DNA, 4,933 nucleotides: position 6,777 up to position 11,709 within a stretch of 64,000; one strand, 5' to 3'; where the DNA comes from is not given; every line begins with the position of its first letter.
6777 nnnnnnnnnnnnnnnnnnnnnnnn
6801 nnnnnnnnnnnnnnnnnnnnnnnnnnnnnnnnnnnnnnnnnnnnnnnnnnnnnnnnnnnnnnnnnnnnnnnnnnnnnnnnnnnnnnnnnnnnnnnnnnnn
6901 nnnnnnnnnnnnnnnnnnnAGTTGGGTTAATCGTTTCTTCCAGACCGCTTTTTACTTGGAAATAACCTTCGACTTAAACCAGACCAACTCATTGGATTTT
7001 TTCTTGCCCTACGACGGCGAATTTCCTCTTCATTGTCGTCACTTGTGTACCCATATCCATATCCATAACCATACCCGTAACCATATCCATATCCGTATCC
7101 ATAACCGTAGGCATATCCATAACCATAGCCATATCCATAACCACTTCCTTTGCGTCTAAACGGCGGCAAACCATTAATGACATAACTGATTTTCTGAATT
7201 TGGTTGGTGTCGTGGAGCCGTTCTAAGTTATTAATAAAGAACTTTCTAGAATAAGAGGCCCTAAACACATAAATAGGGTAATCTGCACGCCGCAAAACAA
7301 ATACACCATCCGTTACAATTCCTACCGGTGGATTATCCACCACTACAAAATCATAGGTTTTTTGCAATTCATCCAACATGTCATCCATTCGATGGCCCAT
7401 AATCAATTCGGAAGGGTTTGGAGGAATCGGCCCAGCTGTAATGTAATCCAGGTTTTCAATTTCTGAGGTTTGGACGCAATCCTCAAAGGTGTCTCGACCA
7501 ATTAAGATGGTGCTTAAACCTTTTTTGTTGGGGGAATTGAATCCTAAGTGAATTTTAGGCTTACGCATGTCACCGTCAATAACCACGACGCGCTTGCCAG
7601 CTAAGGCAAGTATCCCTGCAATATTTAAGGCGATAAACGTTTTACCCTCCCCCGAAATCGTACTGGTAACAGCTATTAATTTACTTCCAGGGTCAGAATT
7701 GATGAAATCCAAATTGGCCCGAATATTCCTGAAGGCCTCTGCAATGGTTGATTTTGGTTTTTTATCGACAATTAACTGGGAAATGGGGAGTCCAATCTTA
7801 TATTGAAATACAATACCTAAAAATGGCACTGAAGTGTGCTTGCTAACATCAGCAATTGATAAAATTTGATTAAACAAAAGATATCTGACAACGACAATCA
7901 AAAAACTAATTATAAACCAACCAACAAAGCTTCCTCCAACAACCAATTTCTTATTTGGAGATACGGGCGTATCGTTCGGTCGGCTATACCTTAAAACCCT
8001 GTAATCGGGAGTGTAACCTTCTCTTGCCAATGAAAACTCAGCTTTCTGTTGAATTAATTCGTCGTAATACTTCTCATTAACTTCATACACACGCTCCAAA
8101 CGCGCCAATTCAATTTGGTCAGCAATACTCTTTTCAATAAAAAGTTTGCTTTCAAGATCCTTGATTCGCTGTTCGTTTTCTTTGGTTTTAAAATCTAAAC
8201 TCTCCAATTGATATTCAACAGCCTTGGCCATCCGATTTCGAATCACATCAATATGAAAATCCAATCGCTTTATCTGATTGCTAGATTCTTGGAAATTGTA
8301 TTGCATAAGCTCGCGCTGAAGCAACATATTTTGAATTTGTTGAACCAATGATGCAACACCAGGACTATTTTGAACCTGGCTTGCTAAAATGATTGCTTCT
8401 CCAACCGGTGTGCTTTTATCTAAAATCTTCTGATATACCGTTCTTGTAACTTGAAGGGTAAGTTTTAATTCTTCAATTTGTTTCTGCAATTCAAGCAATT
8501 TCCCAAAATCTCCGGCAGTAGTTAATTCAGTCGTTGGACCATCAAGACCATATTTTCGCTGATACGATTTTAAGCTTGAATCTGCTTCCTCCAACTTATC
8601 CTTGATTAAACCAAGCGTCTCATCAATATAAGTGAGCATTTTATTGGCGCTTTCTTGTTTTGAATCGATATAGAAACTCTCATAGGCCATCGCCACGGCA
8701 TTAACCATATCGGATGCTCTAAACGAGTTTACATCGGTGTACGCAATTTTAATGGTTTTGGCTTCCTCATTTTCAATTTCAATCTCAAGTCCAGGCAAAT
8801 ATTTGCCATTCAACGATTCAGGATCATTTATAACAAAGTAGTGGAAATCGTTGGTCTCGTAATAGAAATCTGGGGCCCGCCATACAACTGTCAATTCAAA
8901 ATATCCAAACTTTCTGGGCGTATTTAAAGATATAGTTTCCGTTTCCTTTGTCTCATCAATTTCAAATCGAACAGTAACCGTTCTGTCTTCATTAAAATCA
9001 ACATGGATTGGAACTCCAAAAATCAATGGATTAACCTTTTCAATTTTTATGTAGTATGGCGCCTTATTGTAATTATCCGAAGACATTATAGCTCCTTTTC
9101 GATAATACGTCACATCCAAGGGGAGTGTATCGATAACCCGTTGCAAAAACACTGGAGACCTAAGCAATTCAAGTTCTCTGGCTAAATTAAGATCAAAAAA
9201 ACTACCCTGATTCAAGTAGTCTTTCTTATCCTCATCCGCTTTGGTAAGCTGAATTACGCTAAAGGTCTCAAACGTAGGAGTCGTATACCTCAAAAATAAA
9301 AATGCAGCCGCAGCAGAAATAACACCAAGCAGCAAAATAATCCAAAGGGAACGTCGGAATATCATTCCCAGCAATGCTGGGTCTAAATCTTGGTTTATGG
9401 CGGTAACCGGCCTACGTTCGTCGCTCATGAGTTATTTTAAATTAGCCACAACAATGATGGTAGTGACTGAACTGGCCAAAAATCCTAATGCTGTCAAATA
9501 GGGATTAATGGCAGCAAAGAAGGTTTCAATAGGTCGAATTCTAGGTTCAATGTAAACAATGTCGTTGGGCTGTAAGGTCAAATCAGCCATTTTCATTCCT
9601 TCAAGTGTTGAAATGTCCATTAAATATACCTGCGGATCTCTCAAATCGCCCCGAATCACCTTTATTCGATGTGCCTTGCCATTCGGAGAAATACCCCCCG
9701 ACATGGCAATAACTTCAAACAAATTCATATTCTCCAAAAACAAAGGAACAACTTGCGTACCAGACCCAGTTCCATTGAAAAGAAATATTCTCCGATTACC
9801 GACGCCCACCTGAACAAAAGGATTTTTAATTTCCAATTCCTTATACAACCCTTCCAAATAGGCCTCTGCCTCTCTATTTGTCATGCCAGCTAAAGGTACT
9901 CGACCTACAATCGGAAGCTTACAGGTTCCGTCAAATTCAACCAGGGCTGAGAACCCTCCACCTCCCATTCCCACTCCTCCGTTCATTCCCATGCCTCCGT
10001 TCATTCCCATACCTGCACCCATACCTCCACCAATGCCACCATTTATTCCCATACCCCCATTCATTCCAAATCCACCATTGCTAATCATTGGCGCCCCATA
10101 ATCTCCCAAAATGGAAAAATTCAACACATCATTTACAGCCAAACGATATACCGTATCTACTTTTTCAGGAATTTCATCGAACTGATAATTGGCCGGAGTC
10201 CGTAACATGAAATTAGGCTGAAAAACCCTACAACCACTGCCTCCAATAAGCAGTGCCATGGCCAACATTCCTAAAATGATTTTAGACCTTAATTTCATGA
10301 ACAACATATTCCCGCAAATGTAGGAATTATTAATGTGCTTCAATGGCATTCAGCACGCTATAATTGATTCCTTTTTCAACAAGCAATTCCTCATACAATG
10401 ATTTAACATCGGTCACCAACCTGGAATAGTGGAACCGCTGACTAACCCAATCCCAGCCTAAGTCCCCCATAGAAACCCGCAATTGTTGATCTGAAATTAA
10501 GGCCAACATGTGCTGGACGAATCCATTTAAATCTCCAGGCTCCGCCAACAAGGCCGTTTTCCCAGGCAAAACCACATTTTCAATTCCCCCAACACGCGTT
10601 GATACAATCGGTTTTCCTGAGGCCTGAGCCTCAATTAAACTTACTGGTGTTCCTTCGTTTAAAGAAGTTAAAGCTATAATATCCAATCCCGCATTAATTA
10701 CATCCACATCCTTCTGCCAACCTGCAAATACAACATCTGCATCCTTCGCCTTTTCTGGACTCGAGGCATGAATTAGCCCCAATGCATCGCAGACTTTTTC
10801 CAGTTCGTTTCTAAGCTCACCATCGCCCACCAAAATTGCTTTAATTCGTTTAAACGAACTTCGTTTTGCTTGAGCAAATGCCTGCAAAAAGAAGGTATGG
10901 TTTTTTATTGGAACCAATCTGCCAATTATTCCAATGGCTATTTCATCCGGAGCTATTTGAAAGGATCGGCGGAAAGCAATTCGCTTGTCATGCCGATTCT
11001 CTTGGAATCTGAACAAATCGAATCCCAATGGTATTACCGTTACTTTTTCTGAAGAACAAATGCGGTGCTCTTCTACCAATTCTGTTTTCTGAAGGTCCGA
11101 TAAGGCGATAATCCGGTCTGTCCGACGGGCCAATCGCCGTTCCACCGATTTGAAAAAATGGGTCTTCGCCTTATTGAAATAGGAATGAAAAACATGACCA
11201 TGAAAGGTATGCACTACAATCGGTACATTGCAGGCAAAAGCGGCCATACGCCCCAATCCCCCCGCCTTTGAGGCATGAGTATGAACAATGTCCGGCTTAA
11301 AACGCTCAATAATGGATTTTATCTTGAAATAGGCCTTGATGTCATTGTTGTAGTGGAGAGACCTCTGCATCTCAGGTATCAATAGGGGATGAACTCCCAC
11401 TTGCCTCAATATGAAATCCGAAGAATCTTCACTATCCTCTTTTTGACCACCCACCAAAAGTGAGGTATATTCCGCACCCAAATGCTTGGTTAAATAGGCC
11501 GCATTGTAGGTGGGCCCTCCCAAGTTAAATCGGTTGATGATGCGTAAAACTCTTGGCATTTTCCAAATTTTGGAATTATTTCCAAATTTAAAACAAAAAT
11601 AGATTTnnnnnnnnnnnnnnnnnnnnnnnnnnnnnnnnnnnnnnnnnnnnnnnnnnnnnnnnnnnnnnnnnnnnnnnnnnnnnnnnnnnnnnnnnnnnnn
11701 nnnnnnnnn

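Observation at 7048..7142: Wzc-type tyrosine autokinase ends in a (Gly-Tyr)16 coding microsatellite as an extended tyrosine cluster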

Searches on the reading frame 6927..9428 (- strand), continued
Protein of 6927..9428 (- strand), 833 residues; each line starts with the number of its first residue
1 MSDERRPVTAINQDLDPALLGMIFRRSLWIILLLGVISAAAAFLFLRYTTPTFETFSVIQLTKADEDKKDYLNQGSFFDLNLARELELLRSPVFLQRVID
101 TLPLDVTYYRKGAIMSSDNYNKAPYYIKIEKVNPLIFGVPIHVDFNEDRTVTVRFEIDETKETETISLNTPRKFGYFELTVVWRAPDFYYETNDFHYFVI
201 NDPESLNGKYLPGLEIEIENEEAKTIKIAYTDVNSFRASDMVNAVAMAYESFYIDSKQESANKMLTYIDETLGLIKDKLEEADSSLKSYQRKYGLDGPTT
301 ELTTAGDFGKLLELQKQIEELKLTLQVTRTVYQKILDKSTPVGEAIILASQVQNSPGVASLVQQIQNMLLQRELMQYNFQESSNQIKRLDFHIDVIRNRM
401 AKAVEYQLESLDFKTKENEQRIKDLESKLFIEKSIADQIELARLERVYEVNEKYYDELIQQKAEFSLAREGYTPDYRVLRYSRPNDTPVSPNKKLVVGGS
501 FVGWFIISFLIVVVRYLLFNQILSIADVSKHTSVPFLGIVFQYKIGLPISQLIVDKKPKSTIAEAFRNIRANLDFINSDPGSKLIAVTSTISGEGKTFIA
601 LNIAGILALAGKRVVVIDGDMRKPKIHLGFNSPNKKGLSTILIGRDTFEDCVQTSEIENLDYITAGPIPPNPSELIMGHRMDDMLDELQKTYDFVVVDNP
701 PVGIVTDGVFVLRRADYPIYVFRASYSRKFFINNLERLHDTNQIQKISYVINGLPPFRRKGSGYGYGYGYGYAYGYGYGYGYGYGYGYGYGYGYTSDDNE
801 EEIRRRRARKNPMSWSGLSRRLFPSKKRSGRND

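Call 46: fold_search(model_id=the predicted structure, library=pdb)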
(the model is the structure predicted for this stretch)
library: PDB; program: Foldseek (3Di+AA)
matches with E <= 10: 1242; with E <= 0.001: 98
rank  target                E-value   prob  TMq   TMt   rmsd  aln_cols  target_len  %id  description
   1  9exo_A                2.2e-37  1.00  0.49  0.60  21.1       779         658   18  Wzc-K540M-2YE MgADP C1 (released 2025-04-23)
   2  7nhr_A                2.9e-37  1.00  0.47  0.57  21.5       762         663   18  Putative transmembrane protein Wzc K540M C1 (released 2021-08-25)
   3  9exq_A                3.3e-37  1.00  0.49  0.60  23.0       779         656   18  Wzc-K540M-3YE-N711Y MgADP C1 (released 2025-04-23)
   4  9i2q_A                5.5e-37  1.00  0.49  0.61  22.2       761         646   18  Wzc-K540M-3YE MgADP C1 (released 2025-04-30)
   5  9r62_K                6.1e-37  1.00  0.56  0.67   9.1       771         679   18  CPS co-polymerase Wzc_C1 (released 2026-03-04)
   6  9r64_I                7.8e-37  1.00  0.56  0.68  23.9       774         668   19  CPS secretion pathway Wza-Wzc_C1 (Conf 0) (released 2026-03-04)
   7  9r68_I                1.1e-35  1.00  0.57  0.69  24.0       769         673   19  CPS secretion pathway Wza-Wzc_C1 (Conf 2) (released 2026-03-04)
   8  7nib_A                1.3e-34  1.00  0.50  0.63  21.7       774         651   19  Wzc-K540M-4YE C1 (released 2021-08-25)
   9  9r6b_I                2.9e-34  1.00  0.58  0.77   7.2       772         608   18  CPS secretion pathway Wza-Wzc (Conf 4) (released 2026-03-04)
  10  9r62_I                4.1e-34  1.00  0.54  0.71   8.6       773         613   18  CPS co-polymerase Wzc_C1 (released 2026-03-04)
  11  7nhr_B                8.0e-33  1.00  0.49  0.69   7.0       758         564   16  Putative transmembrane protein Wzc K540M C1 (released 2021-08-25)
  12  9exo_B                9.3e-32  1.00  0.52  0.73   7.0       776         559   16  Wzc-K540M-2YE MgADP C1 (released 2025-04-23)
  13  7nhr_C                1.2e-31  1.00  0.48  0.66   7.4       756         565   16  Putative transmembrane protein Wzc K540M C1 (released 2021-08-25)
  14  9exq_C                1.9e-31  1.00  0.51  0.71   7.1       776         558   16  Wzc-K540M-3YE-N711Y MgADP C1 (released 2025-04-23)
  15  9exo_C                2.1e-31  1.00  0.51  0.71   6.9       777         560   17  Wzc-K540M-2YE MgADP C1 (released 2025-04-23)
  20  7nhr_E                5.5e-29  1.00  0.45  0.66   8.0       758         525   15  Putative transmembrane protein Wzc K540M C1 (released 2021-08-25)
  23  9exo_E                1.0e-27  1.00  0.47  0.71   6.3       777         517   16  Wzc-K540M-2YE MgADP C1 (released 2025-04-23)
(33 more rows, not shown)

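Call 51: find_encoding_contigs(protein=window:6927-9428:-, flank=1500, max_places=6)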
Protein window:6927-9428:- (833 aa): 10 contigs read that carry it; 3 places shown.
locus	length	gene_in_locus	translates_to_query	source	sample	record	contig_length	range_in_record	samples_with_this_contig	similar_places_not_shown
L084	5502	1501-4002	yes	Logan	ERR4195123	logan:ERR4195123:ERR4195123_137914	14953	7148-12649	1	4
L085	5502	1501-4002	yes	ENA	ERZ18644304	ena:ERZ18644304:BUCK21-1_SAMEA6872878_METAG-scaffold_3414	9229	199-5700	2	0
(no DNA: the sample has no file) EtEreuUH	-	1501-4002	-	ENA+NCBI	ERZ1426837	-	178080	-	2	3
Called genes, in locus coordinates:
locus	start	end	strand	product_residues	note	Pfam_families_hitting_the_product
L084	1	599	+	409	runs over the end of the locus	PF13439:Glyco_transf_4, PF13579:Glyco_trans_4_4, PF13477:Glyco_trans_4_2, PF00534:Glycos_transf_1, PF13692:Glyco_trans_1_4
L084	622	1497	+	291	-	-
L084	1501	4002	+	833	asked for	-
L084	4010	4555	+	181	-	PF00908:dTDP_sugar_isom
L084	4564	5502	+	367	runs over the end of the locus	PF00953:Glycos_transf_4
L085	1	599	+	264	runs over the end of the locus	?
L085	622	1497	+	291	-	-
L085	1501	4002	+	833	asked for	-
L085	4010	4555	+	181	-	PF00908:dTDP_sugar_isom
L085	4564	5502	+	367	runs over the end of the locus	PF00953:Glycos_transf_4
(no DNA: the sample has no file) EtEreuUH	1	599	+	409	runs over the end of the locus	PF13439:Glyco_transf_4, PF13579:Glyco_trans_4_4, PF13477:Glyco_trans_4_2, PF00534:Glycos_transf_1, PF13692:Glyco_trans_1_4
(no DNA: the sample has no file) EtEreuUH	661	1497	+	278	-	-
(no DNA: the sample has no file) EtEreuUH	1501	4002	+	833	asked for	-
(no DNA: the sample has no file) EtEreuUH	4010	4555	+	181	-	PF00908:dTDP_sugar_isom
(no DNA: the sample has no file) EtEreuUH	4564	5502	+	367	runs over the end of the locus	PF00953:Glycos_transf_4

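Call 53: list_cluster_members(proteins=[window:6930-9428:-])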
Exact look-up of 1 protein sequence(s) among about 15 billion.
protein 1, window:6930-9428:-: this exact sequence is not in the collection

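Call 54: list_cluster_members(proteins=[window:6927-9428:-])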
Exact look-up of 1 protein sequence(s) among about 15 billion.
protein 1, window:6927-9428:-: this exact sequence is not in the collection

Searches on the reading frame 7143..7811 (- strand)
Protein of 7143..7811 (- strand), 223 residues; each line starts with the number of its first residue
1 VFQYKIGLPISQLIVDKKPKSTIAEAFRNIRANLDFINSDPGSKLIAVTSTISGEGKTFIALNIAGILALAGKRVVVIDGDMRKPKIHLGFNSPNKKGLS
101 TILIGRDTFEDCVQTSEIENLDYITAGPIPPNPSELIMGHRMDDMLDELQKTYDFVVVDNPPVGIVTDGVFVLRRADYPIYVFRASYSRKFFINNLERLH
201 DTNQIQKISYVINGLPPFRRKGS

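Call 49: find_homologous_proteins(query=window:7143-7811:-, max_evalue=1e-20)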
Query window:7143-7811:- (223 aa): 775 proteins with E <= 1e-20 among 1081 candidates; the best 120 are listed.
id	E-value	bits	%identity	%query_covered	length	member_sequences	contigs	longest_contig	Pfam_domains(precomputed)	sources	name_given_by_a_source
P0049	5.2e-93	328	66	96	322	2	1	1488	PF01656.30,PF13614.13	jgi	jgi:capsular exopolysaccharide synthesis family protein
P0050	1.3e-88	314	64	96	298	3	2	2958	PF10609.16,PF01656.30,PF13614.13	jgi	jgi:capsular exopolysaccharide synthesis family protein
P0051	1.5e-88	314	63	96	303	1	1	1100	PF01656.30,PF13614.13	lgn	-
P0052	2.7e-87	310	60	96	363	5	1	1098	PF01656.30,PF13614.13,PF13807.12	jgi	-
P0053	2.2e-86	307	58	98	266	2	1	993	PF10609.16,PF01656.30,PF13614.13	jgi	jgi:capsular exopolysaccharide synthesis family protein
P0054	5.6e-86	305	59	98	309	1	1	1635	PF10609.16,PF01656.30,PF13614.13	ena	-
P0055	6.6e-86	305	59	96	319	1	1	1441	PF10609.16,PF01656.30,PF13614.13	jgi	jgi:capsular exopolysaccharide synthesis family protein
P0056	1.3e-85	304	58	98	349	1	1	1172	PF10609.16,PF01656.30,PF13614.13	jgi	jgi:capsular exopolysaccharide synthesis family protein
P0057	4.5e-84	299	59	93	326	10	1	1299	PF01656.30,PF13614.13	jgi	jgi:capsular exopolysaccharide synthesis family protein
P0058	4.5e-84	299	58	95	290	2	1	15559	PF10609.16,PF01656.30,PF13614.13,PF09140.18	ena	-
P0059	6.2e-84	299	59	96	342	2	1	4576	PF01656.30,PF13614.13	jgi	-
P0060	1.5e-83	298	57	98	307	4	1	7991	PF10609.16,PF01656.30,PF13614.13,PF09140.18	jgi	jgi:capsular exopolysaccharide synthesis family protein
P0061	2.2e-83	297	60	96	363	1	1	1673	PF10609.16,PF01656.30,PF13614.13,PF13807.12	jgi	jgi:capsular exopolysaccharide synthesis family protein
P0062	2.3e-83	297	58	98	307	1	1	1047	PF10609.16,PF01656.30,PF13614.13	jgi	-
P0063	3.9e-83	296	61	95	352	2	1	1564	PF10609.16,PF01656.30,PF13614.13,PF09140.18,PF13807.12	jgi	-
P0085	5.0e-79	283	57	96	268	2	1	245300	PF10609.16,PF01656.30,PF13614.13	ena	-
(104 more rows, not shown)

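Call 69: find_encoding_contigs(protein=P0085, flank=3000, max_places=2)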
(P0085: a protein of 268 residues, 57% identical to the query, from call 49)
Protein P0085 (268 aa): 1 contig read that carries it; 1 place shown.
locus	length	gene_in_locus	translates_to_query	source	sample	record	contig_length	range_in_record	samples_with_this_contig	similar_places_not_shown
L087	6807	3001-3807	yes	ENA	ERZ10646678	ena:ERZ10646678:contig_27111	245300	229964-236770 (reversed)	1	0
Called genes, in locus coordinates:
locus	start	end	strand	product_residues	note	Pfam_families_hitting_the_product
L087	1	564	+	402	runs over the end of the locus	PF13439:Glyco_transf_4, PF13579:Glyco_trans_4_4, PF13477:Glyco_trans_4_2, PF00534:Glycos_transf_1, PF13692:Glyco_trans_1_4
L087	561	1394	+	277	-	PF02563:Poly_export, PF22461:SLBB_2 (faint)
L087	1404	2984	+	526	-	PF02706:Wzz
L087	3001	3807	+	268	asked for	PF10609:ParA (weak), PF13614:AAA_31, PF01656:CbiA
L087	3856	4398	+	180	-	PF00908:dTDP_sugar_isom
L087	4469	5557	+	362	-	PF00953:Glycos_transf_4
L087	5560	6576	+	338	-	PF01464:SLT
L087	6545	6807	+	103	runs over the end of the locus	-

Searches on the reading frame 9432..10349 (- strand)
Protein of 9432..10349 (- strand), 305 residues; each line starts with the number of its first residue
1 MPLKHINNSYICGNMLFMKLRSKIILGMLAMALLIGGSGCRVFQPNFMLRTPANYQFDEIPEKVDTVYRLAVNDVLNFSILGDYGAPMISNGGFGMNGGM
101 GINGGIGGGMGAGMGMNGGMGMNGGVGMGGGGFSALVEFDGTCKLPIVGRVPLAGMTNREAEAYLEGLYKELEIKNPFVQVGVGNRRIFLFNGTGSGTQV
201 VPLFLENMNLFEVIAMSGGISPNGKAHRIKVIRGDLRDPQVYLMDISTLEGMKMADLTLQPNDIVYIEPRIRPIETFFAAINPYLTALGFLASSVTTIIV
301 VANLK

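Call 5: search_protein_families(library=pfam, proteins=[window:9432-10349:-])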
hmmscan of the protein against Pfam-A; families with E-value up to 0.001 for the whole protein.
window:9432-10349:- (305 aa): 3 families
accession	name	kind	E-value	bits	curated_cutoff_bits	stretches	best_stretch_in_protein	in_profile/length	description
PF02563.21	Poly_export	-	1.7e-09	38.1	28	1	64-183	3-76/77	Polysaccharide biosynthesis/export protein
PF22461.2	SLBB_2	-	1.2e-06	28.9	27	1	201-267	15-79/79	SLBB domain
PF10531.15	SLBB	-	0.00058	20.1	27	0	205-236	17-47/55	SLBB domain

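Call 6: search_protein_families(library=ncbifam, proteins=[window:9432-10349:-])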
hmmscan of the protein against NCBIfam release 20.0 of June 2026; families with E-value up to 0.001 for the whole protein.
window:9432-10349:- (305 aa): 2 families
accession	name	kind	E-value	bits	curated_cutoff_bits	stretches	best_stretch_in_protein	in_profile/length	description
TIGR03027.2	pepcterm_export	equivalog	9.4e-08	31.9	180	1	135-268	25-165/169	XrtA/PEP-CTERM system exopolysaccharide export protein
TIGR03028.1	EpsE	equivalog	4.4e-07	29.5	262.65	0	206-268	181-235/239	polysaccharide export protein EpsE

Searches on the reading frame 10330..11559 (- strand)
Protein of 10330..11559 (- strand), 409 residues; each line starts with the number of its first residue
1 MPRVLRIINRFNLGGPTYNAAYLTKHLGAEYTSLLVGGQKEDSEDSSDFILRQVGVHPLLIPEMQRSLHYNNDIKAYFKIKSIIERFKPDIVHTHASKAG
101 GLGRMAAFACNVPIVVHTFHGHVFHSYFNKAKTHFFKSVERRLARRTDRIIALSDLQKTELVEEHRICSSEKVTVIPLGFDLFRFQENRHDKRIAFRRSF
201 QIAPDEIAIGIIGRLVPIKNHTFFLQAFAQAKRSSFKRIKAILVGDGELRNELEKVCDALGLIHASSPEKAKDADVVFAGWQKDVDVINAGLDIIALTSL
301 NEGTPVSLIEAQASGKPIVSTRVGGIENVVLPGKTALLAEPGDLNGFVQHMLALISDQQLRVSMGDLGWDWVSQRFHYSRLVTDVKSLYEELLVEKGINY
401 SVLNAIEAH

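Call 21: search_protein_families(library=pfam, proteins=[window:10330-11559:-])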
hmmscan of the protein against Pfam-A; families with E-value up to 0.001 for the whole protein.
window:10330-11559:- (409 aa): 5 families
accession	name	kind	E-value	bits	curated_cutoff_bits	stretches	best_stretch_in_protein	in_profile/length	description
PF00534.26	Glycos_transf_1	-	3e-28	98.9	26.4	1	195-365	4-166/172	Glycosyl transferases group 1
PF13692.12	Glyco_trans_1_4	-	5.1e-28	98.6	27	1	208-357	3-142/142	Glycosyl transferases group 1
PF13439.12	Glyco_transf_4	-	1.7e-23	83.9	28.5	1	22-182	10-168/170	Glycosyltransferase Family 4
PF13579.12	Glyco_trans_4_4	-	2.2e-18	67.6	29.7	1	51-179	35-158/158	Glycosyl transferase 4-like domain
PF13477.12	Glyco_trans_4_2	-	1.2e-10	42.2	23.4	1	54-152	45-137/139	Glycosyl transferase 4-like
